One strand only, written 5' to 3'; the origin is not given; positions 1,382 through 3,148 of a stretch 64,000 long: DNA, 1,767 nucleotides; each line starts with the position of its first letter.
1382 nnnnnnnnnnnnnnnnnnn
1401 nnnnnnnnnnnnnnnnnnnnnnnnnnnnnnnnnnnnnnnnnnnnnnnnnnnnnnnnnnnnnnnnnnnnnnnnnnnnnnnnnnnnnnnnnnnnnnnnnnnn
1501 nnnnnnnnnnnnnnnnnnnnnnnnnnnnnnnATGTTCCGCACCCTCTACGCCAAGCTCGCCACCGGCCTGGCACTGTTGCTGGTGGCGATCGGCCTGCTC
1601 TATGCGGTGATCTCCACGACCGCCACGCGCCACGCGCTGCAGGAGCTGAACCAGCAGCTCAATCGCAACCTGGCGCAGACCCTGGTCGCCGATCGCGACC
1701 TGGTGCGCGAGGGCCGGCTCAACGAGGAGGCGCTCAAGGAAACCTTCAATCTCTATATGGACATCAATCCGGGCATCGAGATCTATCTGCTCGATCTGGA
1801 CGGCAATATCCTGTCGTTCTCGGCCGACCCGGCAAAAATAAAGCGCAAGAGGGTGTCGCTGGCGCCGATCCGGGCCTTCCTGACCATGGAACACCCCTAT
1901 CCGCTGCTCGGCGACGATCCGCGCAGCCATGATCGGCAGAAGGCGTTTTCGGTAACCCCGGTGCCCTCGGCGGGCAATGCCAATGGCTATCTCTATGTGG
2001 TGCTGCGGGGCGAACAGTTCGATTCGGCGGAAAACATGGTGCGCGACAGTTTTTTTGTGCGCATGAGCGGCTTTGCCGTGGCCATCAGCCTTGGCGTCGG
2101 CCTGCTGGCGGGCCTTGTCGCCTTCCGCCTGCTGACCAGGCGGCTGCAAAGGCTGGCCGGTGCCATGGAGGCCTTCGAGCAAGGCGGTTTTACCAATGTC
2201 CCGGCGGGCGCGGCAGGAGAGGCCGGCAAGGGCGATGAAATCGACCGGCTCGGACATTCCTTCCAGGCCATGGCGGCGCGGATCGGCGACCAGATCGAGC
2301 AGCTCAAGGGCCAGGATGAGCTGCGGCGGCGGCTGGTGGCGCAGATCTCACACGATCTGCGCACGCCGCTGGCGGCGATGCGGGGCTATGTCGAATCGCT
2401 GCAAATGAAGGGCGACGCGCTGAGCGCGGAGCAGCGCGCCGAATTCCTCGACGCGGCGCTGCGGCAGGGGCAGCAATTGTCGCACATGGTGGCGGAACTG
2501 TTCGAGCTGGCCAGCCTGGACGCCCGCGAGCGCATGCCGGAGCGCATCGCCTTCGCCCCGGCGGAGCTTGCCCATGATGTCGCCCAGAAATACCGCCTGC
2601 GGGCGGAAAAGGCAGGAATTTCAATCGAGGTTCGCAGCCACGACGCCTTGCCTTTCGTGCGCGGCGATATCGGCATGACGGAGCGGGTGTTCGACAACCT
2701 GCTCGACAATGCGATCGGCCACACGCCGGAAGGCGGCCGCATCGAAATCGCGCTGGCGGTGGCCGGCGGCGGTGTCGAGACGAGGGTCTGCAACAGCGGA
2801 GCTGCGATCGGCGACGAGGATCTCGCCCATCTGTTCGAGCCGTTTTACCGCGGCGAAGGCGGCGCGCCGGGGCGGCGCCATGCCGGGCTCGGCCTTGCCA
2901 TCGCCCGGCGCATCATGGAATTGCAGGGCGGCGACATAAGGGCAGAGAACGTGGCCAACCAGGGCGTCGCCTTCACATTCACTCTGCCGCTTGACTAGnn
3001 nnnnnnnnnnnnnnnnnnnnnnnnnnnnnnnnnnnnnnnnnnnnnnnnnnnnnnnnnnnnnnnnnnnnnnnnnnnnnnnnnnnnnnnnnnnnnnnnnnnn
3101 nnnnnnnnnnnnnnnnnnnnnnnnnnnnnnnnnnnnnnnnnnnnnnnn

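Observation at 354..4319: Candidate periplasmic methionine-oxidation defence module: Met-rich MXKDX 'sink' protein + two-component system + exported MsrA-MsrB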

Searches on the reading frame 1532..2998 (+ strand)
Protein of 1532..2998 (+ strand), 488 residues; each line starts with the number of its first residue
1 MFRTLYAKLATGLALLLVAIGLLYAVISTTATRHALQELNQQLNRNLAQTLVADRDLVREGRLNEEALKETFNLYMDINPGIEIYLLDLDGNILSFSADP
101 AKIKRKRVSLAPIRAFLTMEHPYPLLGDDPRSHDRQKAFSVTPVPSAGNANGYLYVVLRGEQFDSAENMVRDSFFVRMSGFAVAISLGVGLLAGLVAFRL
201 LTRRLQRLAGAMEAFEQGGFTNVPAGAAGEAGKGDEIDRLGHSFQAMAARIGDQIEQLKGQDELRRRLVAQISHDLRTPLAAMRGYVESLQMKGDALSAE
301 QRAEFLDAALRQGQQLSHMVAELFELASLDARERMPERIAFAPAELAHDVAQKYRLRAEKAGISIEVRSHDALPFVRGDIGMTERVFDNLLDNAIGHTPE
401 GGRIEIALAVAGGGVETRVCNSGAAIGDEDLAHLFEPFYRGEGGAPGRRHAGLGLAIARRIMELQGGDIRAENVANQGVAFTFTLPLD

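Call 3: search_protein_families(library=ncbifam, proteins=[window:1532-2998:+], max_evalue=0.01)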
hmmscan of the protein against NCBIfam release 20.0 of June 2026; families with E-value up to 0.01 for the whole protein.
window:1532-2998:+ (488 aa): 79 families (the best 25 are shown)
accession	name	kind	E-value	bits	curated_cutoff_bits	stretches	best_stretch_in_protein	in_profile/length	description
NF033092.0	HK_WalK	equivalog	7.9e-50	170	725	2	256-487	364-594/594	cell wall metabolism sensor histidine kinase WalK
TIGR01386.1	cztS_silS_copS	subfamily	4e-46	157.9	292.55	1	8-486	3-457/457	heavy metal sensor histidine kinase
TIGR02966.1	phoR_proteo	equivalog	1.1e-41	143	334.2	1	255-485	104-333/333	phosphate regulon sensor histidine kinase PhoR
NF008312.0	PRK11100.1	equivalog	6.4e-41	140.7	356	1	182-487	187-474/477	two-component system sensor histidine kinase CreC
NF046044.1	PnpS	equivalog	4.4e-39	134.6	400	1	254-486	159-390/390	two-component system histidine kinase PnpS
NF012163.2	BaeS_SmeS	equivalog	8.9e-39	133.7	500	1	173-486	160-457/457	sensor histidine kinase efflux regulator BaeS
NF033091.0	HK_VanS_ACDEFG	equivalog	9.8e-37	126.6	400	1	257-486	66-293/293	vancomycin resistance histidine kinase VanS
NF040691.1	MtrAB_MtrB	equivalog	9.9e-36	123.8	450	1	145-487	163-492/507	MtrAB system histidine kinase MtrB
NF007837.0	PRK10549.1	equivalog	5e-32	111.2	603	1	175-487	162-458/466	envelope stress sensor histidine kinase BaeS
NF041735.1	hist_kin_RppB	equivalog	6.2e-31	107.6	400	1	268-486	219-438/438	two-component system sensor histidine kinase RppB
NF045911.1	TCSHisKinNblS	equivalog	7.5e-30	103.8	1000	1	261-485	384-618/621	two-component system sensor histidine kinase NblS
NF006800.0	PRK09303.1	equivalog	1.6e-29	103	342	1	254-487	140-377/383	histidine kinase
NF008468.0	PRK11360.1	equivalog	6.5e-29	100.8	646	1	267-487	398-608/616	two-component system sensor histidine kinase AtoS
NF041832.1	near_NosP_CTERM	subfamily_domain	1.4e-28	100.1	400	1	266-487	8-225/370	NahK/ErcS family hybrid sensor histidine kinase/response regulator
NF053855.1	HisKinPhoRBctds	equivalog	1.4e-28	99.6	500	1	254-485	350-581/583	two-component system sensor histidine kinase PhoR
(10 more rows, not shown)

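Call 4: search_protein_families(library=pfam, proteins=[window:1532-2998:+], max_evalue=0.01)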
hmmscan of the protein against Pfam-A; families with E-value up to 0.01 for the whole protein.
window:1532-2998:+ (488 aa): 4 families
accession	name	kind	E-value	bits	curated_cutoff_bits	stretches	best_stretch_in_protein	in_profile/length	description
PF02518.31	HATPase_c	-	2.9e-22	79.6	26.4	1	383-487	6-109/111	Histidine kinase-, DNA gyrase B-, and HSP90-like ATPase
PF00512.31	HisKA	-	1.8e-17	63.6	26.9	1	265-331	2-65/66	His Kinase A (phospho-acceptor) domain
PF00672.30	HAMP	-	2.6e-06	28.1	25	1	199-251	4-51/53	HAMP domain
PF13581.12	HATPase_c_2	-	0.0019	18.7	27.4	1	393-463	42-110/127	Histidine kinase-like ATPase domain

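Call 9: find_encoding_contigs(protein=window:1532-2998:+, flank=10000, max_places=6)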
Protein window:1532-2998:+ (488 aa): 23 contigs read that carry it; 6 places shown.
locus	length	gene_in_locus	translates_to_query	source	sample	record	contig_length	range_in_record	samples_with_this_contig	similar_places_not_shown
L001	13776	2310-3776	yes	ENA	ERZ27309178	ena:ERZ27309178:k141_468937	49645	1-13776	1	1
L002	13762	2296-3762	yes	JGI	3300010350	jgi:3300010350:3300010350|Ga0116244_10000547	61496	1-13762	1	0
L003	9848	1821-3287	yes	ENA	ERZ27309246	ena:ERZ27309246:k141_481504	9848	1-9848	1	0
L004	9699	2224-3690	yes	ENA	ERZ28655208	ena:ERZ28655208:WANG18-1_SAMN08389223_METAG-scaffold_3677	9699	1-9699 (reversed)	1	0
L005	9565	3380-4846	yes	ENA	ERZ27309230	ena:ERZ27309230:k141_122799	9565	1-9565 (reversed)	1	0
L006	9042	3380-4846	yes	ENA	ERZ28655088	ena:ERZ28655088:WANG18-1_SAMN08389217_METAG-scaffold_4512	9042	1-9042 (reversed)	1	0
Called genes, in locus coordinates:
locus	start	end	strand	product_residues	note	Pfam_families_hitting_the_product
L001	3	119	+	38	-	?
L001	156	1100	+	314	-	-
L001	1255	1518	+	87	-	-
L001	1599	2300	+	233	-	PF00072:Response_reg, PF00486:Trans_reg_C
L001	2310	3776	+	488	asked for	PF00672:HAMP (weak), PF00512:HisKA, PF02518:HATPase_c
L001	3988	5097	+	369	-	PF01625:PMSR, PF01641:SelR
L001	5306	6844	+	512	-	PF00501:AMP-binding, PF13193:AMP-binding_C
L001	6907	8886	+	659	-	PF00724:Oxidored_FMN, PF01946:Thi4 (weak), PF00070:Pyr_redox (weak), PF03486:HI0933_like (weak), PF07992:Pyr_redox_2, PF12831:FAD_oxidored (weak), PF13450:NAD_binding_8, PF00070:Pyr_redox, +9 more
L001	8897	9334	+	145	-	-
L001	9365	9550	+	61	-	-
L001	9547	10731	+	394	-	PF00266:Aminotran_5, PF01212:Beta_elim_lyase (weak)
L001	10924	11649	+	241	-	PF03734:YkuD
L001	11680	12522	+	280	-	PF04116:FA_hydroxylase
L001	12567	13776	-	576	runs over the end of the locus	PF00481:PP2C (faint), PF13672:PP2C_2, PF00069:Pkinase, PF07714:PK_Tyr_Ser-Thr, PF06293:Kdo (faint)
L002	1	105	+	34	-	?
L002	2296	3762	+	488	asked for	PF00672:HAMP (weak), PF00512:HisKA, PF02518:HATPase_c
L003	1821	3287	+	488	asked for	PF00672:HAMP (weak), PF00512:HisKA, PF02518:HATPase_c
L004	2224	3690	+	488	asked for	PF00672:HAMP (weak), PF00512:HisKA, PF02518:HATPase_c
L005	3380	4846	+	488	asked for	PF00672:HAMP (weak), PF00512:HisKA, PF02518:HATPase_c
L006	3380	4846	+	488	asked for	PF00672:HAMP (weak), PF00512:HisKA, PF02518:HATPase_c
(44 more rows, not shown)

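Call 16: find_homologous_proteins(query=window:1532-2998:+, max_evalue=1e-30)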
Query window:1532-2998:+ (488 aa): 3168 proteins with E <= 1e-30 among 8000 candidates; the best 120 are listed.
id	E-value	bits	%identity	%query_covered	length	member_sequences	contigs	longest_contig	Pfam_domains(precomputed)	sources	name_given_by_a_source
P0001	0.0e+0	1014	97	100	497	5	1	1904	PF00672.31,PF02518.32,PF00512.32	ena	-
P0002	3.9e-248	842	80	100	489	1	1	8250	PF02518.32,PF00512.32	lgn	-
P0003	2.4e-245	833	80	100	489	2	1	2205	PF00672.31,PF02518.32,PF00512.32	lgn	-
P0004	9.7e-202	689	67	100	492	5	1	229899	PF02518.32,PF00512.32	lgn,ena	-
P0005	2.0e-200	685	67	100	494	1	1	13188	PF02518.32,PF00512.32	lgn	-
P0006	1.3e-194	666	66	100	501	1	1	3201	PF02518.32,PF00512.32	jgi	jgi:two-component system, OmpR family, sensor kinase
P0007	8.1e-191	653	64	100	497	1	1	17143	PF00672.31,PF02518.32,PF00512.32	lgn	-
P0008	4.2e-187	641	63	100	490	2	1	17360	PF00672.31,PF02518.32,PF00512.32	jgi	jgi:signal transduction histidine kinase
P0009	6.2e-186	637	63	100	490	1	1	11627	PF00672.31,PF02518.32,PF00512.32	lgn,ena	-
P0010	1.5e-185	636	63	100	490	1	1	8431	PF00672.31,PF02518.32,PF00512.32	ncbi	-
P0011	2.0e-185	635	63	100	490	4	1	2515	PF00672.31,PF02518.32,PF00512.32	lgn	-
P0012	2.8e-185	635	63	100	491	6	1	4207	PF00672.31,PF02518.32,PF00512.32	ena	-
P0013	3.1e-185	635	62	100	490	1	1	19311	PF00672.31,PF02518.32,PF00512.32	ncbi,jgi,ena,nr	ncbi:MAG: HAMP domain-containing histidine kinase [Gammaproteobacteria bacterium]|nr:HAMP domain-con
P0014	3.5e-185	635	62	100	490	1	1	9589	PF00672.31,PF02518.32,PF00512.32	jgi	jgi:signal transduction histidine kinase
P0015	1.3e-183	629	61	100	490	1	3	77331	PF00672.31,PF02518.32,PF00512.32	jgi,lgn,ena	-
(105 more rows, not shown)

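Call 18: find_related_loci(query=A1, collection=genome_contigs, flank=10000)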
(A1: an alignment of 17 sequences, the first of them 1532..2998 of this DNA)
Query A1 (488 aa) in genome_contigs; peptide patterns used: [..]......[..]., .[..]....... (x = any residue, [..] = any of these).
599 stretches matched a pattern (row limit reached: there are more); 513 encode a relative of the query (tblastn E <= 1e-3); the best 80 are kept; 80 distinct loci.
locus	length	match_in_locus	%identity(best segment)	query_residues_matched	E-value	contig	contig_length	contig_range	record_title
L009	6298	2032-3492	63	1-487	0e+0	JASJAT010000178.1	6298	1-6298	MAG: Arenicellales bacterium isolate MO_035.B17 MO_035.c_2733, whole genome shotgun sequence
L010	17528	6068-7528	62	1-487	0e+0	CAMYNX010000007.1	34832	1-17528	MAG: uncultured Gammaproteobacteria bacterium isolate FCS_M_Gamma_074 genome assembly, contig: scaffold_944, whole genom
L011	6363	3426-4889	59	1-487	0e+0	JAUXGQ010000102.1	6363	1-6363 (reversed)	MAG: Gammaproteobacteria bacterium isolate CSMAG_2933 CSMAG_2933_k117_3893705_length_6363_cov_28.0000, whole genome shot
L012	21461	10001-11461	61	1-487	0e+0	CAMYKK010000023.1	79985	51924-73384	MAG: uncultured Gammaproteobacteria bacterium isolate FCS_M_Gamma_075 genome assembly, contig: scaffold_486, whole genom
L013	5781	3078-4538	61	1-487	0e+0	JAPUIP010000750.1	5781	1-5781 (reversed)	MAG: Candidatus Poribacteria bacterium isolate KW1-S08_28 KW1-S08_28_cg750, whole genome shotgun sequence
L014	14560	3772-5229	60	1-487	0e+0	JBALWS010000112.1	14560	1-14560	MAG: Halopseudomonas sp. isolate 7NakV-07 NODE_588_length_14560_cov_4.923544, whole genome shotgun sequence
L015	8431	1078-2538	62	1-487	0e+0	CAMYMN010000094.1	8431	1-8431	MAG: uncultured Gammaproteobacteria bacterium isolate ES_Gamma_065 genome assembly, contig: scaffold_4310, whole genome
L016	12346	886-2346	64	1-487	0e+0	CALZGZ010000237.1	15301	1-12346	MAG: uncultured Gammaproteobacteria bacterium isolate FCS_M_Gamma_077 genome assembly, contig: k121_796709, whole genome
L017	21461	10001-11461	58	1-487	1e-180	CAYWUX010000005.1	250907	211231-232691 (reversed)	MAG TPA_asm: uncultured Hyphomicrobiaceae bacterium isolate binchicken_co262_356 genome assembly, contig: NODE_16_length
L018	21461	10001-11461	60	1-487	2e-179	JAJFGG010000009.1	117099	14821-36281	MAG: Alphaproteobacteria bacterium isolate OFTM58 OFTM58_8, whole genome shotgun sequence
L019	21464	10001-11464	59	2-488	3e-178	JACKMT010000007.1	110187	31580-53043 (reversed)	MAG: Chromatiaceae bacterium isolate HK-STAS-PROT-125 HK-STAS-PROT-125_7, whole genome shotgun sequence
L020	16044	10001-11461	58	1-487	3e-177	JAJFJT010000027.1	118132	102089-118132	MAG: Gammaproteobacteria bacterium isolate OFTM50 OFTM50_26, whole genome shotgun sequence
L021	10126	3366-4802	59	5-488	1e-176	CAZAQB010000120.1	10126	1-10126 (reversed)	MAG TPA_asm: uncultured Ectothiorhodospiraceae bacterium isolate SRP141376_co3_265 genome assembly, contig: NODE_18158_l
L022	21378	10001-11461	58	1-487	5e-176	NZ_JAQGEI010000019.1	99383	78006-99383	Sedimenticola hydrogenitrophicus strain SN1189 19, whole genome shotgun sequence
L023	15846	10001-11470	58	1-487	2e-176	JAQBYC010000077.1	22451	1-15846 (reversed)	MAG: Proteobacteria bacterium isolate casp150-mb.302 NODE_6148_length_22451_cov_0.126118, whole genome shotgun sequence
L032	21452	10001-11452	57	4-487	5e-172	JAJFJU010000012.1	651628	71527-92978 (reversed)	MAG: Gammaproteobacteria bacterium isolate OFTM67 OFTM67_11, whole genome shotgun sequence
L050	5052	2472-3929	55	1-486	6e-170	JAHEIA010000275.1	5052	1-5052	MAG: Chromatiales bacterium isolate Ww483 NODE_65519_length_5052_cov_2.069966, whole genome shotgun sequence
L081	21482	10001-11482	54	1-487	5e-158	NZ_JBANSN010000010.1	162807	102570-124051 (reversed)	Vreelandella arctica strain R06ZXJ2 NODE_10_length_162807_cov_48.255252, whole genome shotgun sequence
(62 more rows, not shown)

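Call 36: search_protein_families(library=pfam, proteins=[L081:11605-12621:+, L081:12621-13241:+, L020:11549-12367:+, L050:788-1591:+, L001:156-1100:+, L020:8675-9202:+, L020:12381-13703:+, L020:7583-8359:+], max_evalue=0.001)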
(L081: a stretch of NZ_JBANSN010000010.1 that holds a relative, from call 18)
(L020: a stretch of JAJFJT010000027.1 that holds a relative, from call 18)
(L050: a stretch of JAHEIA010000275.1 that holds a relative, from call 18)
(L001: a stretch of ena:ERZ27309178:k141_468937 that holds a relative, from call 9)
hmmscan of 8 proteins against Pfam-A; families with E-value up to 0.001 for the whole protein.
L081:11605-12621:+ (338 aa): 1 family
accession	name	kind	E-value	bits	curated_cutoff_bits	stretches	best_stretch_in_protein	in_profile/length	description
PF00174.25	Oxidored_molyb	-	1.2e-31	110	24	1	115-272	8-169/169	Oxidoreductase molybdopterin binding domain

L081:12621-13241:+ (206 aa): 1 family
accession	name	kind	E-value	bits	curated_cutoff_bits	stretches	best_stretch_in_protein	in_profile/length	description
PF01794.25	Ferric_reduct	-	6e-16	59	28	1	51-158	6-119/121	Ferric reductase like transmembrane component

L020:11549-12367:+ (272 aa): 1 family
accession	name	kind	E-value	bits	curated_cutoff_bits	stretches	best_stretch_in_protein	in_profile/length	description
PF06764.17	DUF1223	-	1.4e-43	149.8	30.7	1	59-250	1-200/202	Protein of unknown function (DUF1223)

L050:788-1591:+ (267 aa): 1 family
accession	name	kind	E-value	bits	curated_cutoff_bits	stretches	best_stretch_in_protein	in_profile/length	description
PF06468.19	Spond_N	-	2.9e-08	34.5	24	1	65-185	25-152/194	Spondin_N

L001:156-1100:+ (314 aa): 0 families

L020:8675-9202:+ (175 aa): 0 families

L020:12381-13703:+ (440 aa): 3 families
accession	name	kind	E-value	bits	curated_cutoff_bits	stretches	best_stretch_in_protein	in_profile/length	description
PF01625.27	PMSR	-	5.6e-59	199.2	23.7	1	110-260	2-152/153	Peptide methionine sulfoxide reductase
PF01641.26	SelR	-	1.3e-47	161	24.9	1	309-423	1-116/116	SelR domain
PF02095.21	Extensin_1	-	1e-10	42.1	105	1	31-98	46-113/171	Extensin-like protein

L020:7583-8359:+ (258 aa): 1 family
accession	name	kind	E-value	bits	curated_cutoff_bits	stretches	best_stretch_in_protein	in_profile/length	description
PF02683.22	DsbD_TM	-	1.5e-18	67.4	27.1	1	21-224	5-210/219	Cytochrome C biogenesis protein transmembrane domain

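Call 55: search_solved_structures(query=A1, max_evalue=1e-10)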
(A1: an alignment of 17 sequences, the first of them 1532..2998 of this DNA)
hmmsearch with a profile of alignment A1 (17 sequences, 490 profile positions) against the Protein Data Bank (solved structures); distinct sequences matched with E-value up to 1e-10: 53.
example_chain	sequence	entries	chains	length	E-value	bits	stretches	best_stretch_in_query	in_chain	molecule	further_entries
4i5s_A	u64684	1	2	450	1.8e-44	155.4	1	259-488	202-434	Putative histidine kinase CovS; VicK-like protein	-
6paj_A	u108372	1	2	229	8.5e-42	146.6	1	262-487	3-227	Sensor protein SrrB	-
5c93_A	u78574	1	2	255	3.6e-41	144.6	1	257-488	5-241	Histidine kinase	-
4u7n_A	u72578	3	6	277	3.7e-41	144.5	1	257-488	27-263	Histidine protein kinase sensor protein | Histidine kinase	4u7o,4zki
5uht_A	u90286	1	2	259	1.8e-39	139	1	253-488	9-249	Sensor histidine kinase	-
2c2a_A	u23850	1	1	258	2e-39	138.8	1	253-488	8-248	SENSOR HISTIDINE KINASE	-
3dge_A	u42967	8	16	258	2.1e-39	138.8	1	253-488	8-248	Sensor protein | Histidine kinase | Sensor histidine kinase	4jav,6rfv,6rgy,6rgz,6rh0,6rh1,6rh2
4jas_A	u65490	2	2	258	3.6e-39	138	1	253-488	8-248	Histidine kinase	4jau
6azr_A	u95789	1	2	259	1.2e-38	136.3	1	253-488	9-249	Sensor histidine kinase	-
6rh7_A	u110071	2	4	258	6.7e-38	133.8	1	253-488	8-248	Sensor histidine kinase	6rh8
4q20_A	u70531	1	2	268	1e-35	126.6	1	255-489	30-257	Sensor protein DivL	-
9jfj_A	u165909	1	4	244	1.4e-33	119.5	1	256-488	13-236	Sensor histidine kinase ZraS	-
8u4x_A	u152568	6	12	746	9.9e-32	113.4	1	249-488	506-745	histidine kinase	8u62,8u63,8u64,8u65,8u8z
7z8n_A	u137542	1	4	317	3.7e-31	111.6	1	205-487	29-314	Histidine kinase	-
7zp0_A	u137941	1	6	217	8e-31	110.4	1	269-486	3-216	Sensor protein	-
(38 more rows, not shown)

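Call 59: predict_structure(alignment_id=A3)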
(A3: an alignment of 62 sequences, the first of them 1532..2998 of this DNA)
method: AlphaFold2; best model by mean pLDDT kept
length: 488 residues; sequences in the alignment: 62
mean_pLDDT: 73.0   pTM: 0.44
mean pLDDT of the five models: 73.0, 71.5, 70.6, 69.9, 68.5
residues with pLDDT >= 90: 87; 70-90: 214; 50-70: 153; < 50: 34
segments of 3 or more residues with pLDDT < 50: 44-61, 443-448
pLDDT, mean of each block of 10 residues (from residue 1): 60 72 66 55 49 45 60 58 77 77 80 74 66 72 68 72 51 52 66 75 78 76 60 66 79 62 53 63 75 78 79 72 72 76 94 93 91 90 93 89 93 90 84 77 49 83 91 86 93
secondary structure, 60 per line:
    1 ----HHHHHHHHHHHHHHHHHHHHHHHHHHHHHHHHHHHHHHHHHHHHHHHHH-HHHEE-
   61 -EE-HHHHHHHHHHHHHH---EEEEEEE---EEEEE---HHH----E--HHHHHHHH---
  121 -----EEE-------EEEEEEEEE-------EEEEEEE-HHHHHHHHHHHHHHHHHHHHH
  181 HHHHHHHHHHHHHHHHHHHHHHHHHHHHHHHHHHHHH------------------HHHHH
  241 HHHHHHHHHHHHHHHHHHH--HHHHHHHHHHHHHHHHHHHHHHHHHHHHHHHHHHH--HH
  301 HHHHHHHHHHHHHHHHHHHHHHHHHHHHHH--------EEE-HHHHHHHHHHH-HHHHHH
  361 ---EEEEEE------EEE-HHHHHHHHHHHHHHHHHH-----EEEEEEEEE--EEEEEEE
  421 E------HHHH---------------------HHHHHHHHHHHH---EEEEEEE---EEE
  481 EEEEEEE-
elements in order: H5-53 H65-78 E82-88 E92-96 H110-117 E126-128 E136-144 E152-158 H160-217 H236-259 H262-296 H299-330 E339-341 H343-353 H355-360 E364-369 E376-378 H380-397 E403-411 E414-421 H428-431 H453-464 E468-474 E478-487
